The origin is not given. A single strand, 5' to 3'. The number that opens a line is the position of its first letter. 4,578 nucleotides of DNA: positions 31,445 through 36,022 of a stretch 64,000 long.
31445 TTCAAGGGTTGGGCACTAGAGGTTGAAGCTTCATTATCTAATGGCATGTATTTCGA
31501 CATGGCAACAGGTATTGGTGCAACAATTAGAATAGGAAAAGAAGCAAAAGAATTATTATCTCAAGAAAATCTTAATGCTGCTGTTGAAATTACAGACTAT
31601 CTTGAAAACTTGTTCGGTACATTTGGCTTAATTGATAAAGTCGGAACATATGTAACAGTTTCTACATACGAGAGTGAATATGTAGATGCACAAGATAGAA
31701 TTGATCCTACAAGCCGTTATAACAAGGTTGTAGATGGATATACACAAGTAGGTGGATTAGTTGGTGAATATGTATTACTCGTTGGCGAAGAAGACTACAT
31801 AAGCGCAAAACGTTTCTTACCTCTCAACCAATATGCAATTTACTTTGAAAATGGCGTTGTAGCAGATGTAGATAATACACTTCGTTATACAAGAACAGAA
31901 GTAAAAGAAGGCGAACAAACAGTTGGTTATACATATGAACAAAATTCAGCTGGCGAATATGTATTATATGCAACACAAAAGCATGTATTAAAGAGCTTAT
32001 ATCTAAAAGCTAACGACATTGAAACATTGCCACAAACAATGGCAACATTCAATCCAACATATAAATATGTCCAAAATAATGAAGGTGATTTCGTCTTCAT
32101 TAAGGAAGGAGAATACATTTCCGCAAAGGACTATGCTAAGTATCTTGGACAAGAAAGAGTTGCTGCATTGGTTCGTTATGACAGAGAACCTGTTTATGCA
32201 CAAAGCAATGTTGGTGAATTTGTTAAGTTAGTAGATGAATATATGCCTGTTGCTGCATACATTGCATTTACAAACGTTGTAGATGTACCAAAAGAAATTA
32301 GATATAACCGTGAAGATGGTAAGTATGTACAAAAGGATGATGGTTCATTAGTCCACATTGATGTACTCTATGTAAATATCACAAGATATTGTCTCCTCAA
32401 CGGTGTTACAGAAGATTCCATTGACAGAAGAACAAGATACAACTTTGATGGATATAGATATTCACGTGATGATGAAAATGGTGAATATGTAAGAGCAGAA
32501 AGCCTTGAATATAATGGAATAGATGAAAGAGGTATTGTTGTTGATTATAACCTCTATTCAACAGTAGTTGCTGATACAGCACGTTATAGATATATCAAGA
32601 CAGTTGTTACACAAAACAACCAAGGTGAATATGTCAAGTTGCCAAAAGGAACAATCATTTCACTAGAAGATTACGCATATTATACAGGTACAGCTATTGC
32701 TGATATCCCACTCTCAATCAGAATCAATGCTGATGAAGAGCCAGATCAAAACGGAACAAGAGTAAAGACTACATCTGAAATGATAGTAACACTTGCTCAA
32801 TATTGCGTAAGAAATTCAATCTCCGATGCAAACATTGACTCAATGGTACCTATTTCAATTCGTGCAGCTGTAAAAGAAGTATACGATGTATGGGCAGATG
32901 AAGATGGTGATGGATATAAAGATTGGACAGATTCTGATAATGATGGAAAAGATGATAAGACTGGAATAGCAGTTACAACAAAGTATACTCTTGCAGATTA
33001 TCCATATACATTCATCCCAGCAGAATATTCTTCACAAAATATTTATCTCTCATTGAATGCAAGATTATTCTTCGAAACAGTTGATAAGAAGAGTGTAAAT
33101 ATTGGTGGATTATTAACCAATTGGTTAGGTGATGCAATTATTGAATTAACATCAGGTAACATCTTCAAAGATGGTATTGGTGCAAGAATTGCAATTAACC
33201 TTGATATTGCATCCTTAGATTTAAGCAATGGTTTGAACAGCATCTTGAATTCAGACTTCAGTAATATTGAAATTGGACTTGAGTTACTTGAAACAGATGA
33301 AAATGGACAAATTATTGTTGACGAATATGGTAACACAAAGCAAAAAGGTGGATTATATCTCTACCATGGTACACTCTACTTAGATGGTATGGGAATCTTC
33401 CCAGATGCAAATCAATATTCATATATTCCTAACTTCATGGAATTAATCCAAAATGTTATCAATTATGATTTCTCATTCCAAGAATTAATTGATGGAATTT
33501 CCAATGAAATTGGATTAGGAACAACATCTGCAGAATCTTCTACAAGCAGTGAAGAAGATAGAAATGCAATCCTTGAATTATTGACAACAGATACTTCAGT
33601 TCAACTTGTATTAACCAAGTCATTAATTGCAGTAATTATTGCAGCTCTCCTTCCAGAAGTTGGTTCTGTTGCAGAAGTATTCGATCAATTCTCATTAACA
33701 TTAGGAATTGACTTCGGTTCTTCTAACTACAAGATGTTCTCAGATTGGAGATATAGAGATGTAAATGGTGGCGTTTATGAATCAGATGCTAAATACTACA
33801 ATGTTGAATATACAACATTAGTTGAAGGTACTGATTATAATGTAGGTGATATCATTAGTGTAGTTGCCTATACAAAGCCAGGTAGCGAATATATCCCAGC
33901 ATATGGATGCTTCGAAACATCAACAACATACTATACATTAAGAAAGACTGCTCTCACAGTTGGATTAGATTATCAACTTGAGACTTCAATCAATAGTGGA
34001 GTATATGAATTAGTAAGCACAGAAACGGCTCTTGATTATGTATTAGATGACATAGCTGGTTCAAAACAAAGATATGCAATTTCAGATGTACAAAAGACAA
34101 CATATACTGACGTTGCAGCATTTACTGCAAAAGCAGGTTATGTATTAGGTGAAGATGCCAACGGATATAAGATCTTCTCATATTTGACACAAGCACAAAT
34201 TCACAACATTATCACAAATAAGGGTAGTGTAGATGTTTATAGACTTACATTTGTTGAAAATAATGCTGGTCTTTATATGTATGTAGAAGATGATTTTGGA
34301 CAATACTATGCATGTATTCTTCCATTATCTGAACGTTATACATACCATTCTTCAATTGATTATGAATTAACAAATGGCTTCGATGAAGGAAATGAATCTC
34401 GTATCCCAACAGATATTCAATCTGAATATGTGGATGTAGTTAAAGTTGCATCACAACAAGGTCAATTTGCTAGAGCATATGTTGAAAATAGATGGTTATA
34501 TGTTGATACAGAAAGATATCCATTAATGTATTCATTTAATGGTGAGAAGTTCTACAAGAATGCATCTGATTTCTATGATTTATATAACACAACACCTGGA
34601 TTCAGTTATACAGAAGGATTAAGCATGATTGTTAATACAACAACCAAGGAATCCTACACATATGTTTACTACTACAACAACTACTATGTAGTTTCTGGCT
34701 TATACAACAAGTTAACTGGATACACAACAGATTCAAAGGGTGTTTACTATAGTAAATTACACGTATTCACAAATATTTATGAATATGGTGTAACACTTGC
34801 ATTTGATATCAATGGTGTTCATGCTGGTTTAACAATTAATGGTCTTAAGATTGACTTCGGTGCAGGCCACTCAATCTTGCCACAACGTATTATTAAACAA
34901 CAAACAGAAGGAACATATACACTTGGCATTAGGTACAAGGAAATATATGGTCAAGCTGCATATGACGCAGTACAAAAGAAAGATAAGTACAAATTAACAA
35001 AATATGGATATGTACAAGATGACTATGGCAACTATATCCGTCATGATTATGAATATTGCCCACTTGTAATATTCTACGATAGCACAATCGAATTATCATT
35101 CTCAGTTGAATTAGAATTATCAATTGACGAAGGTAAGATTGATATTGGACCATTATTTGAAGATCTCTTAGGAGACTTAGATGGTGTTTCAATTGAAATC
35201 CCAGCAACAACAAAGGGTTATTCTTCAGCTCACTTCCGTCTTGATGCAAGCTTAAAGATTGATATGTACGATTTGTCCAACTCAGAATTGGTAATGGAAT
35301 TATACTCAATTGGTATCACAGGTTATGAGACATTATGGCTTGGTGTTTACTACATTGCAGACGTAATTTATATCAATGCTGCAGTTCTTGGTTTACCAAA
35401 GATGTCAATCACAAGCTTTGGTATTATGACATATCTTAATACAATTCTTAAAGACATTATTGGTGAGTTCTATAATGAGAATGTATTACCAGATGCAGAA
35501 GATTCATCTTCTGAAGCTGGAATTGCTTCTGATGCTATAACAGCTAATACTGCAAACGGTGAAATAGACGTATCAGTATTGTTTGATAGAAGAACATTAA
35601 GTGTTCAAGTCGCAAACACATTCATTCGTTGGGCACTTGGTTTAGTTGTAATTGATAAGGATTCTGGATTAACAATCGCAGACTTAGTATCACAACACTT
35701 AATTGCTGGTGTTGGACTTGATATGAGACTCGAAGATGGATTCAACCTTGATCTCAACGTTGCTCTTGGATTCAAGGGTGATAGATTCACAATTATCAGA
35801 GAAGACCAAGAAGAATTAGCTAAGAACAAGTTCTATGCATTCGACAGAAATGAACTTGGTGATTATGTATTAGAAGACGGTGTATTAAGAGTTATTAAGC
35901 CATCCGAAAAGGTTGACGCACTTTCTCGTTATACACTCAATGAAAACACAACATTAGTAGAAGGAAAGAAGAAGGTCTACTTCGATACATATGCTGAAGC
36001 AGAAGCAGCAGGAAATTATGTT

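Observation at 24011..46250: At least 15 copies of a degenerate four-part super-repeat build the first ~7,500 residues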

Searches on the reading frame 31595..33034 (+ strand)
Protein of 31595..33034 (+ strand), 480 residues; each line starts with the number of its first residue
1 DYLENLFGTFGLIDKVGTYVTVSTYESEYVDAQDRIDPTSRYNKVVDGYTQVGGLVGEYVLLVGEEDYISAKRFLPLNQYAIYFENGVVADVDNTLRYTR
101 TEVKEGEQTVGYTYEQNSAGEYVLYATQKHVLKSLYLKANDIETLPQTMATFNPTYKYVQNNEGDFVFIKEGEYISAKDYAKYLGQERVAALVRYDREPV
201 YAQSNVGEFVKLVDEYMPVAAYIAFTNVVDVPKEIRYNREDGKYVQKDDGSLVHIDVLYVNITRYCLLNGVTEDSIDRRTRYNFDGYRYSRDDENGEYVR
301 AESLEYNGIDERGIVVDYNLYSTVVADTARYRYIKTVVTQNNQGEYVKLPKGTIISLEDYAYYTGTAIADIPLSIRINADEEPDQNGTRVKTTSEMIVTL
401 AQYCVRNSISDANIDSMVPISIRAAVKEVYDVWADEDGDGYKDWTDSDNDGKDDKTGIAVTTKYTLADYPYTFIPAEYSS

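Call 94: search_solved_structures(query=window:31595-33034:+, max_evalue=1)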
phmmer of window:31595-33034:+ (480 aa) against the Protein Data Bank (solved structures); distinct sequences matched with E-value up to 1: 2.
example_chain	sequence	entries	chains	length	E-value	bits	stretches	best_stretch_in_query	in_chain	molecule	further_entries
7y0v_H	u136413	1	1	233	0.68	12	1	341-408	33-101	5549-Fab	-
7fab_H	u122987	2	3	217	0.7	11.9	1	346-411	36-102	IGG1-LAMBDA NEW FAB (HEAVY CHAIN) | FAB heavy chain constant domain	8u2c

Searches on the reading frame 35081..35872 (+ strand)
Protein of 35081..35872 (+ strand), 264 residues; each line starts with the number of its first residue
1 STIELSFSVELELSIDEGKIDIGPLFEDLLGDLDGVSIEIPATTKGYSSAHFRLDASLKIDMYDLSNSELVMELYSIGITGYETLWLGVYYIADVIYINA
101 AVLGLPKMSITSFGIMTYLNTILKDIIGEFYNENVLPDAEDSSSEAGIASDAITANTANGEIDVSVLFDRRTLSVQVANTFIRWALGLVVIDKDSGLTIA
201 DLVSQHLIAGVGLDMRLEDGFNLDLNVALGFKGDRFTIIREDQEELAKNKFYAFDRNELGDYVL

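Call 21: search_protein_representatives(alignment_id=A1)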
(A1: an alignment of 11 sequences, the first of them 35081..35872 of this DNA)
Query: 11 sequences, 233 profile positions. Proteins with E-value up to 0.001 (for the whole library): 133; up to 1e-10: 68; up to 1e-30: 19. The best 133 are listed.
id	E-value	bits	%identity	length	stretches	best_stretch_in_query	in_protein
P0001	1.1e-94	333.0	-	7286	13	6-192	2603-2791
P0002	1.2e-90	319.8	-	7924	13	2-220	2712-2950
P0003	2.3e-88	312.4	-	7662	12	7-222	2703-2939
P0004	1.2e-80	287.2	-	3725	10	6-222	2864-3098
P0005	5.0e-80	285.1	-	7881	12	6-212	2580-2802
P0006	1.9e-78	280.0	-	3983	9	3-223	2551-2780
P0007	9.4e-77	274.4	-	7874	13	2-182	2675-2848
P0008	9.9e-74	264.5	-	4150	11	2-205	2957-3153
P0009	1.2e-69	251.1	-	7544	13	2-122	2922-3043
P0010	7.3e-64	232.2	-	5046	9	2-212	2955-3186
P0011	1.8e-61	224.4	-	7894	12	7-212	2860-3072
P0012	6.8e-56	206.1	-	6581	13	22-158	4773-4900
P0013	1.4e-53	198.6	-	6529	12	43-131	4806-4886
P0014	2.8e-45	171.4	-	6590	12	5-135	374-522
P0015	3.0e-45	171.3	-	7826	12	11-210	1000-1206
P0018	1.4e-34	136.4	-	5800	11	4-222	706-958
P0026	4.4e-25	105.3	-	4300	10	3-187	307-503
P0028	6.9e-24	101.4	-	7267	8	4-225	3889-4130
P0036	7.2e-19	85.0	-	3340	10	20-146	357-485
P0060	1.7e-12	64.1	-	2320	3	14-186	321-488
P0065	8.5e-12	61.8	-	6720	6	1-137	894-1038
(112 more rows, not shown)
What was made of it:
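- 133 relatives among 1.84 billion cluster representatives, many of them 5.6-7.9 kaa with 8-13 unit matches (call 21).
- Tried and rejected: The exhaustive HMM search was needed (call 21).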

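Call 23: list_cluster_members(proteins=[P0001, P0002, P0003, P0005, P0009, P0012, P0015, P0018, P0028, P0065])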
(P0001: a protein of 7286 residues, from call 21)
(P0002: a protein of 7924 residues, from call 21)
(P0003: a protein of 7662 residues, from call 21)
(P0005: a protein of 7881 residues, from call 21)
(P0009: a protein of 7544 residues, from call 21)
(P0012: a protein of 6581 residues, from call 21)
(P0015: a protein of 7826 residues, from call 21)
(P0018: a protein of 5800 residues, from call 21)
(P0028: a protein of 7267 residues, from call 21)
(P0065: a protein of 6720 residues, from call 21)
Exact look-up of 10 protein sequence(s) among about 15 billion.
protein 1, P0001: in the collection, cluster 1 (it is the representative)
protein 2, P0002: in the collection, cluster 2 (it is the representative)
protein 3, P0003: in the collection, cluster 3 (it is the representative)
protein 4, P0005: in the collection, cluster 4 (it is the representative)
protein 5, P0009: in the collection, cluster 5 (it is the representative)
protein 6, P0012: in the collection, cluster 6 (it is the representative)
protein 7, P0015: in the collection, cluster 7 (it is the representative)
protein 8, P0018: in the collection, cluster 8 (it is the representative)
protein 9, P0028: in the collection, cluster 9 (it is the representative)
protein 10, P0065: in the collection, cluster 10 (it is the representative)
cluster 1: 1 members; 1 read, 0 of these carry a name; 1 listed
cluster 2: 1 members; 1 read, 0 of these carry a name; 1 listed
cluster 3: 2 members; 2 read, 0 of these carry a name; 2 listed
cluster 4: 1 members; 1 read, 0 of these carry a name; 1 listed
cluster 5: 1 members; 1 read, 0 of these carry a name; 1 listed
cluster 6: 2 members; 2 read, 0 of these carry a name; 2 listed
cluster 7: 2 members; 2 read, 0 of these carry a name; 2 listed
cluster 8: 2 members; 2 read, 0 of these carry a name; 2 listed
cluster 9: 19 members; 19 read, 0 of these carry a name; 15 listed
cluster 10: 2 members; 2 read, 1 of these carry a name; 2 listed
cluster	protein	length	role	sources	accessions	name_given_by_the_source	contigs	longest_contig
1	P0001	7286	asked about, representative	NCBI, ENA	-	-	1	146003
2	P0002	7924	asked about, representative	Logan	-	-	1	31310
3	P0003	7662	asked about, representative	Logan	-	-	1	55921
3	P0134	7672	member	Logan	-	-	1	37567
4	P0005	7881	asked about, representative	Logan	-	-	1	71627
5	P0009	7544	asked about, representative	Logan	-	-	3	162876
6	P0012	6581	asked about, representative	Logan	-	-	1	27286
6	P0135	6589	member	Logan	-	-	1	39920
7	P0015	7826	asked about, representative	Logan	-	-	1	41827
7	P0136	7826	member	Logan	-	-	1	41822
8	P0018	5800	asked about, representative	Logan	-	-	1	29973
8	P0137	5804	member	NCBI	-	-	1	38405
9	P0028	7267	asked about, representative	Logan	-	-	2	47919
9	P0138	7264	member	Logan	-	-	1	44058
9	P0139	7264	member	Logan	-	-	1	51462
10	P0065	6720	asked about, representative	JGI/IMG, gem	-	-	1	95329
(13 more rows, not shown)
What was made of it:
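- Another is named 'carboxypeptidase-like regulatory domain-containing protein' by NCBI (call 23).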

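Call 51: search_solved_structures(query=A1, max_evalue=10)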
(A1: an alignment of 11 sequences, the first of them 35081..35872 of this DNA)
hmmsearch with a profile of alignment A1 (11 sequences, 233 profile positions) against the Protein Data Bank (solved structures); distinct sequences matched with E-value up to 10: 0.

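Call 71: predict_structure(alignment_id=A5)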
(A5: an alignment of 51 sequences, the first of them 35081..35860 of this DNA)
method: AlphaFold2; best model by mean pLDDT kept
length: 260 residues; sequences in the alignment: 51
mean_pLDDT: 75.6   pTM: 0.54
mean pLDDT of the five models: 75.6, 74.3, 72.2, 72.0, 71.1
residues with pLDDT >= 90: 65; 70-90: 112; 50-70: 41; < 50: 42
segments of 3 or more residues with pLDDT < 50: 145-160, 233-243, 245-247, 249-255, 257-260
pLDDT, mean of each block of 10 residues (from residue 1): 90 87 82 87 83 95 92 95 97 95 94 83 79 59 50 45 68 74 80 85 74 70 58 48 47 47
secondary structure, 60 per line:
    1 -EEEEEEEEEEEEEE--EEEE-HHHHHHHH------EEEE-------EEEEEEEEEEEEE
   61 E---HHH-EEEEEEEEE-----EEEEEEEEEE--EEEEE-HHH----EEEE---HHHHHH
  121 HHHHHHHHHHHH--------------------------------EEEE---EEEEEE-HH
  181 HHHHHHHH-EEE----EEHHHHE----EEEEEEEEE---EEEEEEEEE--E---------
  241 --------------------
elements in order: E2-15 E18-21 H23-30 E37-40 E48-61 E69-77 E83-92 E95-99 E108-111 H115-132 E165-168 E172-177 H179-188 E190-192 H199-202 E208-216 E220-228
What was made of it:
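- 35081..35836 (+): Unit 9 (residues 3816-4067). This is the unit modelled on its own. AlphaFold2 pLDDT 75.6 overall and 82-97 in the A block (call 71).
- On AsmA-like/TamB/VPS13 repeating beta-groove superfamily: The unit model has strands 2-15, 48-61, 69-77, 83-92 and 95-99, then helix 115-132 and a disordered stretch 133-164 (call 71).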

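Call 73: fold_search(model_id=the predicted structure, library=pdb)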
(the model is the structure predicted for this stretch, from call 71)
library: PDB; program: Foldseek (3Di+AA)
matches with E <= 10: 396; with E <= 0.001: 0
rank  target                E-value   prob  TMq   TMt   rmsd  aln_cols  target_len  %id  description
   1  3msw                  1.8e-01  0.18  0.14  0.23  19.3       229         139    8  Crystal structure of a Protein with unknown function (BF3112) from Bacteroides fragilis NCTC 9343 at 1.90 A resolution (released 2010-06-09)
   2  3hie_D                2.7e-01  0.23  0.12  0.17  11.9       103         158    7  Structure of the membrane-binding domain of the Sec3 subunit of the Exocyst complex (released 2010-02-23)
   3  9vzk_L                5.6e-01  0.12  0.11  0.16  13.5       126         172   12  Cryo-EM structure of bacteriophage P1 baseplate in C3 (released 2025-10-22)
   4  9qca                  8.2e-01  0.07  0.10  0.08  14.5       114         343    8  PRMT2 in complex with MMA analog (released 2026-03-18)
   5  5m4y_F                8.6e-01  0.14  0.15  0.20  12.7       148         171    9  Crystal structure of the Sec3/Sso2 complex at 2.20 angstrom resolution (released 2017-02-08)
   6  8pjd                  8.6e-01  0.08  0.10  0.08  14.7       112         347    6  Crystal Structure of Mus musculus Protein Arginine Methyltransferase 2 94-445 (released 2024-07-10)
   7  4xjq_B                9.1e-01  0.20  0.15  0.10  18.4       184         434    6  The catalytic mechanism of human parainfluenza virus type 3 haemagglutinin-neuraminidase revealed (released 2015-02-11)
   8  3hie_C                9.6e-01  0.15  0.16  0.22  11.9       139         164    9  Structure of the membrane-binding domain of the Sec3 subunit of the Exocyst complex (released 2010-02-23)
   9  3a58_A                9.6e-01  0.13  0.14  0.18  13.3       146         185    8  Crystal structure of Sec3p - Rho1p complex from Saccharomyces cerevisiae (released 2010-01-12)
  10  7zmf_B                9.6e-01  0.08  0.20  0.19  19.3       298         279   11  Dehydratase domain of module 3 from Brevibacillus Brevis orphan BGC11 (released 2022-09-21)
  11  9qf7                  1.0e+00  0.06  0.10  0.08  14.4       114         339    8  PRMT2 in complex with aDMA analog (released 2026-03-25)
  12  5ful                  1.1e+00  0.12  0.12  0.09  14.0       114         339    8  Crystal Structure of Mus musculus Protein Arginine Methyltransferase 2 with SAH (released 2016-11-09)
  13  7lps_G                1.1e+00  0.04  0.12  0.05  18.6       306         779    6  Crystal structure of DDB1-CRBN-ALV1 complex bound to Helios (IKZF2 ZF2) (released 2021-06-02)
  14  9jgi_O                1.1e+00  0.02  0.08  0.09  22.9       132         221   11  Architecture of a pentameric assembly of the tube tail protein (released 2025-07-16)
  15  4o49                  1.1e+00  0.25  0.15  0.09   7.2        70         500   17  Crystal structure of the vaccine antigen Transferrin Binding Protein B (TbpB) mutant Tyr-174-Ala from Actinobacillus ple (released 2015-01-14)
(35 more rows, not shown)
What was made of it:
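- On TbpB-like surface lipoproteins: The unit model gives E above 1 (call 73).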

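Call 77: search_protein_families(library=pfam, alignment_id=A5, max_evalue=1)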
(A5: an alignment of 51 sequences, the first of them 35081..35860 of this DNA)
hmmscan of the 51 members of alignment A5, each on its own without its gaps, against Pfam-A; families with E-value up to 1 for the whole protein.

A. member 1, window:35081-35860:+ (260 aa): 0 families

B. families by the number of members that match (of 51 scanned): 18 families
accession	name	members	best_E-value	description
PF07921.17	Fibritin_C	1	0.02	Fibritin C-terminal region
PF08244.19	Glyco_hydro_32C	1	0.023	Glycosyl hydrolases family 32 C terminal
PF07969.17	Amidohydro_3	1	0.03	Amidohydrolase family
PF19823.4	DUF6305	1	0.044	Domain of unknown function (DUF6305)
PF24716.1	WapI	1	0.055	Immunity protein WapI-like family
PF25697.1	EBNA2_N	1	0.055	EBNA-2 N-terminal dimerization domain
PF16418.11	CNOT1_HEAT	1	0.06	CCR4-NOT transcription complex subunit 1 HEAT repeat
PF09105.16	SelB-wing_1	1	0.13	Elongation factor SelB, winged helix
PF07738.19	Sad1_UNC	1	0.15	Sad1 / UNC-like C-terminal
PF18188.7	PPL4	1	0.16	Prim-pol 4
PF13505.12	OMP_b-brl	1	0.16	Outer membrane protein beta-barrel domain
PF06076.17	Orthopox_F14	1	0.17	Orthopoxvirus F14 protein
PF25705.1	Gad1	1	0.21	Gabija anti-defense 1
PF06152.16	Phage_min_cap2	1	0.22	Phage minor capsid protein 2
PF02196.21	RBD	1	0.22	Raf-like Ras-binding domain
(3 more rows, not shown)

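Call 83: fold_search(model_id=the predicted structure, library=viral)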
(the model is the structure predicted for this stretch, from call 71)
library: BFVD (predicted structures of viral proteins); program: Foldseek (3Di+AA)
matches with E <= 10: 445; with E <= 0.001: 0
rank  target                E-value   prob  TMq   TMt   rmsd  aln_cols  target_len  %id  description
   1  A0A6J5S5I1            4.2e-02  0.28  0.15  0.08  27.8       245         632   14  C1q domain containing protein [uncultured Caudovirales phage]
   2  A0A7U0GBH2            1.1e-01  0.18  0.12  0.14  18.2       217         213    9  Uncharacterized protein [Klebsiella phage vB_KpM_FBKp24]
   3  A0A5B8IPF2            2.1e-01  0.15  0.14  0.14  17.7       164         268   10  Uncharacterized protein [Mimiviridae sp. ChoanoV1]
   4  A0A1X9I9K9            2.5e-01  0.21  0.12  0.23  14.8       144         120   10  Phage protein [Staphylococcus phage vB_SscM-1]
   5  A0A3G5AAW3            2.7e-01  0.77  0.17  0.19   5.9        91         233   12  Uncharacterized protein [Hyperionvirus sp.]
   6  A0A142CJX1            3.1e-01  0.47  0.23  0.29  19.6       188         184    7  (no name in the UniProt tables at hand)
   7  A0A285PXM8            3.3e-01  0.18  0.12  0.21  16.4       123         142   10  Uncharacterized protein [Cedratvirus lausannensis]
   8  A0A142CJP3            3.7e-01  0.41  0.19  0.28   9.3       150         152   12  (no name in the UniProt tables at hand)
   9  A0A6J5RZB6            3.9e-01  0.07  0.13  0.03  31.6       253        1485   13  Uncharacterized protein [uncultured Caudovirales phage]
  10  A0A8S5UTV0            4.1e-01  0.20  0.13  0.22  11.1       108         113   13  Uncharacterized protein [Myoviridae sp. ctYA416]
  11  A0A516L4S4            4.6e-01  0.11  0.14  0.06  20.2       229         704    8  (no name in the UniProt tables at hand)
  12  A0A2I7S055            4.6e-01  0.04  0.10  0.06  23.6       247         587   11  (no name in the UniProt tables at hand)
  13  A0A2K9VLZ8            4.6e-01  0.04  0.12  0.06  30.2       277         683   12  Distal long tail fiber subunit [Shigella phage Sf25]
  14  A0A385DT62            4.9e-01  0.57  0.15  0.33  17.6       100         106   13  Uncharacterized protein [Bacteroides phage crAss001]
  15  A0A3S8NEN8            4.9e-01  0.28  0.15  0.26  15.3       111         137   11  Uncharacterized protein [Sulfolobales Beppu filamentous phage 1]
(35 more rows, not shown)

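Call 88: find_homologous_proteins(query=A5, max_evalue=0.001)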
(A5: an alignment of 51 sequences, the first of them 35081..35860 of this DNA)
Query A5 (51 sequences) (260 aa, profile of the alignment): 1 proteins with E <= 0.001 among 8000 candidates.
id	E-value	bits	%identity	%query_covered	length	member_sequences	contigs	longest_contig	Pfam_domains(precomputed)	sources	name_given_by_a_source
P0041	7.5e-23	100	80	39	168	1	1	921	-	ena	-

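Call 89: search_protein_families(library=pfam, proteins=[P0026, P0036, P0060], max_evalue=0.01)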
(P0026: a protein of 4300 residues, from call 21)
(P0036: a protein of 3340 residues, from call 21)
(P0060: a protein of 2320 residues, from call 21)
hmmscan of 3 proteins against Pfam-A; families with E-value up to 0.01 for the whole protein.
P0026 (4300 aa): 1 family
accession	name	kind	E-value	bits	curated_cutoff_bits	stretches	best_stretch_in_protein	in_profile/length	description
PF07532.17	Big_4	-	4.9e-07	29.6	22.1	1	3965-3996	10-41/59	Bacterial Ig-like domain (group 4)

P0036 (3340 aa): 0 families

P0060 (2320 aa): 0 families
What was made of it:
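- On Ig-like-repeat adhesins (Big_x, FIVAR, Cna_B and others): A single Big_4 domain occurs in relative P0026 (call 89).
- One relative carries a Big_4 Ig-like domain near its C-terminus (call 89).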
